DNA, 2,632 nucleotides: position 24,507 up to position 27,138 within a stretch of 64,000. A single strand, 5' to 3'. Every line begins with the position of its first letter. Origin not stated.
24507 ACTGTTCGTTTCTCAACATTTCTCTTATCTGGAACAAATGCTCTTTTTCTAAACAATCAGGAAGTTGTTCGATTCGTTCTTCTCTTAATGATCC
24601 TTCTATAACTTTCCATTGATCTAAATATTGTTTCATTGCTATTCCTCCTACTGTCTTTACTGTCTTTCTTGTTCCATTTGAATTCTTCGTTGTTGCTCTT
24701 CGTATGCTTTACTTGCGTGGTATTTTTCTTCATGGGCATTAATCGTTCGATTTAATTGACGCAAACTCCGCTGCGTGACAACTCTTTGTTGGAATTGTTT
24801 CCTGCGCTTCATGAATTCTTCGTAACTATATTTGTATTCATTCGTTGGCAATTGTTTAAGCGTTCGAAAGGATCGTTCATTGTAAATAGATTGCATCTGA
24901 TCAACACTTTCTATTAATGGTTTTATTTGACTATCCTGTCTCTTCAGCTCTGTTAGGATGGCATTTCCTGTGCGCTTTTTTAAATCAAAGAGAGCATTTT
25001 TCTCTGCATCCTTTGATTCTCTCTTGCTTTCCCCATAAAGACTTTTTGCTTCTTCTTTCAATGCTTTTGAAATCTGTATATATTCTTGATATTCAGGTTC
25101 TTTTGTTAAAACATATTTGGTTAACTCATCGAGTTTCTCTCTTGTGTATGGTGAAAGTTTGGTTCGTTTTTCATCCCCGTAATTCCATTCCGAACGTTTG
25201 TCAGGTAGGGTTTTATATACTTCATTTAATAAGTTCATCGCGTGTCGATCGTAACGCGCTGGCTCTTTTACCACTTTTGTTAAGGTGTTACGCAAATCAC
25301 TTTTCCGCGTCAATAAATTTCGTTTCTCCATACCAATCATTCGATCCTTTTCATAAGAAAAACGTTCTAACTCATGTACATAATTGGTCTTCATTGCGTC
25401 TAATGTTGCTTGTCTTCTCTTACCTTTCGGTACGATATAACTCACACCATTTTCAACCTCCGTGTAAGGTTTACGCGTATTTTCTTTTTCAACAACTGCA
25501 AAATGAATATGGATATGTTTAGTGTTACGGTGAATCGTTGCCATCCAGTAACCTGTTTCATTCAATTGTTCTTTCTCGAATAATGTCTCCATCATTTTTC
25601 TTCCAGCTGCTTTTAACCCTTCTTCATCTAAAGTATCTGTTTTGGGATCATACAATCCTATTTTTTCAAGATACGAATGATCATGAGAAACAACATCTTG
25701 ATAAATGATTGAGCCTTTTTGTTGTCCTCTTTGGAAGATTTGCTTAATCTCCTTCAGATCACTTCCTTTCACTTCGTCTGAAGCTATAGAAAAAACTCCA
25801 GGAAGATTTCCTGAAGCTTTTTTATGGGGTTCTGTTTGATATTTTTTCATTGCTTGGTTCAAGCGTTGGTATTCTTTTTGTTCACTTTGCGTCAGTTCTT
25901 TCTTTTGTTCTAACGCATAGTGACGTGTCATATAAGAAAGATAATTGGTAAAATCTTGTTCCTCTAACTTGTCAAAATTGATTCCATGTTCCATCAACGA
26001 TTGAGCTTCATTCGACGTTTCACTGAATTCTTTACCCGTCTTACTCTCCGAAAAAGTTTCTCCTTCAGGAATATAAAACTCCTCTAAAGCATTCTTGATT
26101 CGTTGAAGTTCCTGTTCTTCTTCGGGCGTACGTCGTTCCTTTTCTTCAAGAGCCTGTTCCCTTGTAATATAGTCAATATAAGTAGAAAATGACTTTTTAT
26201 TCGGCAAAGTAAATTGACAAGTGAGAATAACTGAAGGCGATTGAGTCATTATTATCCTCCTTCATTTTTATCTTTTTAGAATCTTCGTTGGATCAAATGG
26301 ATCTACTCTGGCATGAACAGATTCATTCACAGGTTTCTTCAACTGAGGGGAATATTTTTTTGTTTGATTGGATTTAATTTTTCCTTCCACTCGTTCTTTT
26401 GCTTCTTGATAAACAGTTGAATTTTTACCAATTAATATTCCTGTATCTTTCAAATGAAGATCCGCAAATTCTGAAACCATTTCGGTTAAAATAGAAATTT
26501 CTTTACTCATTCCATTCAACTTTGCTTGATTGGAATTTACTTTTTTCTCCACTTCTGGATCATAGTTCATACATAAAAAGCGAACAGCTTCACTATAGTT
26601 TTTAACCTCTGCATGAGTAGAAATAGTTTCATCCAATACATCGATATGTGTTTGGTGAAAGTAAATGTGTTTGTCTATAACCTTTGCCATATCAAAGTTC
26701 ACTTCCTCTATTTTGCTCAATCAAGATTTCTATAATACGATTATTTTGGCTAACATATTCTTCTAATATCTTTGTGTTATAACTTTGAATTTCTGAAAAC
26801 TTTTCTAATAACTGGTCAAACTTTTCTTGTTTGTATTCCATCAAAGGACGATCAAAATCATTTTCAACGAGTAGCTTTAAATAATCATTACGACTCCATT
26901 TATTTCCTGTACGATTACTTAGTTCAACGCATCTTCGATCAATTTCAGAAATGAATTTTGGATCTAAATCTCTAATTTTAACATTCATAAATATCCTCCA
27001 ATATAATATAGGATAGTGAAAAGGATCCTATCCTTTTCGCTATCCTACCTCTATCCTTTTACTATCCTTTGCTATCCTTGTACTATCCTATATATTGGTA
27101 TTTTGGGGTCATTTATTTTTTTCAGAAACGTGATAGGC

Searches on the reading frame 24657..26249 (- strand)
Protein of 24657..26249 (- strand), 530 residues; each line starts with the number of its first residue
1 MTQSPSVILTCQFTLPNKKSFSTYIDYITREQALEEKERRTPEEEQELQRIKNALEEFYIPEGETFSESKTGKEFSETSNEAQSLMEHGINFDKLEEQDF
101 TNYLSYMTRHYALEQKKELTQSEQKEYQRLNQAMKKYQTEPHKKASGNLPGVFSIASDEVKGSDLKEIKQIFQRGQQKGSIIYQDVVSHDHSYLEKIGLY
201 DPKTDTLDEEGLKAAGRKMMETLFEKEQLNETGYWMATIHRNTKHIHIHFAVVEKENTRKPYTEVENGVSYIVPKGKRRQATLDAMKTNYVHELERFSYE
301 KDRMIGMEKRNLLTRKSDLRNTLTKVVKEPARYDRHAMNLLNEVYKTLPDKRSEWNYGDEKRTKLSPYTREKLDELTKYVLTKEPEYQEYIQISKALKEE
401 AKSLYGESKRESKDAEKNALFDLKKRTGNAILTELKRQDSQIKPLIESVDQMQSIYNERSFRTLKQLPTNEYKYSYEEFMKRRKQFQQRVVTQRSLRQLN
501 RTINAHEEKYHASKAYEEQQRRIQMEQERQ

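Call 32: search_protein_families(library=pfam, proteins=[window:24657-26249:-], max_evalue=0.01)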
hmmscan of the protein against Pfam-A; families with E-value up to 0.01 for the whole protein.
window:24657-26249:- (530 aa): 2 families
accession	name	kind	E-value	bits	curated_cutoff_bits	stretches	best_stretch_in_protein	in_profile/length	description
PF18555.7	MobL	-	6.8e-64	216.7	28.5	2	98-474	17-368/383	MobL relaxases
PF03432.20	Relaxase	-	0.0012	19.5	24.6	1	203-253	54-99/132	MobA/VirD2-like, nuclease domain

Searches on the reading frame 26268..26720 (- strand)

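Call 32: search_protein_families(library=pfam, proteins=[window:26268-26720:-], max_evalue=0.01)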
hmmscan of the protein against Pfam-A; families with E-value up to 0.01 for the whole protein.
window:26268-26720:- (150 aa): 1 family
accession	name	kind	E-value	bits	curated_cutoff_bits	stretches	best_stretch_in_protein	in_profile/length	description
PF20779.2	MACPF_D2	-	0.00081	19.8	24.2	1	92-135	55-98/103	MACPF protein, D2 domain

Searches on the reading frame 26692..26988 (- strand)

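Call 32: search_protein_families(library=pfam, proteins=[window:26692-26988:-], max_evalue=0.01)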
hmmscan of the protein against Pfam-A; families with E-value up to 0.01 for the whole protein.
window:26692-26988:- (98 aa): 1 family
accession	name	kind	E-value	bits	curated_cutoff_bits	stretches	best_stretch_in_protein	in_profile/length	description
PF05130.17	FlgN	-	0.0028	18.5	30.5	1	14-94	54-134/147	FlgN protein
